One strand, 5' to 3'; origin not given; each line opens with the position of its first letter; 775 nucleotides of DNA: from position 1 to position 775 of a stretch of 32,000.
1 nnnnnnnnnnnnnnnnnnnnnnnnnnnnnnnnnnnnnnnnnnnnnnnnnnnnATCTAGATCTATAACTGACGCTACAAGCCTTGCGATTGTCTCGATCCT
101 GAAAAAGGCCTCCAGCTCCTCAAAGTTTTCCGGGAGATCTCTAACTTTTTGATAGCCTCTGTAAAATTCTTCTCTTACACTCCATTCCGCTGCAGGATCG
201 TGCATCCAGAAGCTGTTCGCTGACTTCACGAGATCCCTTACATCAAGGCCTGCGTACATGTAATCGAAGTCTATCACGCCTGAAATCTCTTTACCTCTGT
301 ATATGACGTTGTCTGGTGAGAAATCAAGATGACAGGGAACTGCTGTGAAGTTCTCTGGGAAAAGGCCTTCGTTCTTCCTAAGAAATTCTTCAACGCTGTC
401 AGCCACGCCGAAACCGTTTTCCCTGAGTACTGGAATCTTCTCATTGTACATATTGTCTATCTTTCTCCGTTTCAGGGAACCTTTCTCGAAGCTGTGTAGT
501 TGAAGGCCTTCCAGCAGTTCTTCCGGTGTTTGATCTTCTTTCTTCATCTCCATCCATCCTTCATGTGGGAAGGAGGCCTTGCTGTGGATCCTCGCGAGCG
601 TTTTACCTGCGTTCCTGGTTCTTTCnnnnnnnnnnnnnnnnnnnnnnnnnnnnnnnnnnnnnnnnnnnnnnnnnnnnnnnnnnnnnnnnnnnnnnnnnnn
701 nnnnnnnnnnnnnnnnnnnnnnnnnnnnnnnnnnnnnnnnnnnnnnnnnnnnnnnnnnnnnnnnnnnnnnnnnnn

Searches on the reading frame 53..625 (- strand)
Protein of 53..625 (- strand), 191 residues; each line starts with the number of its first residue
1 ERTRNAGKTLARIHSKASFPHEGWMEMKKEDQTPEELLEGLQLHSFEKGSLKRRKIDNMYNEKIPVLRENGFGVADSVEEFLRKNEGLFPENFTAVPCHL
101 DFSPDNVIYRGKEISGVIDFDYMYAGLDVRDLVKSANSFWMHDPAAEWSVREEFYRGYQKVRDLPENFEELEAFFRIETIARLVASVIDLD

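Call 81: search_protein_families(library=pfam, proteins=[window:53-625:-], max_evalue=0.001)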
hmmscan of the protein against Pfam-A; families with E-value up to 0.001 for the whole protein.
window:53-625:- (191 aa): 1 family
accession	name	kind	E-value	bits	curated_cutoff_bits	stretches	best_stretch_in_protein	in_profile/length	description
PF01636.29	APH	-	2.2e-12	47.7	23.2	1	3-156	97-229/239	Phosphotransferase enzyme family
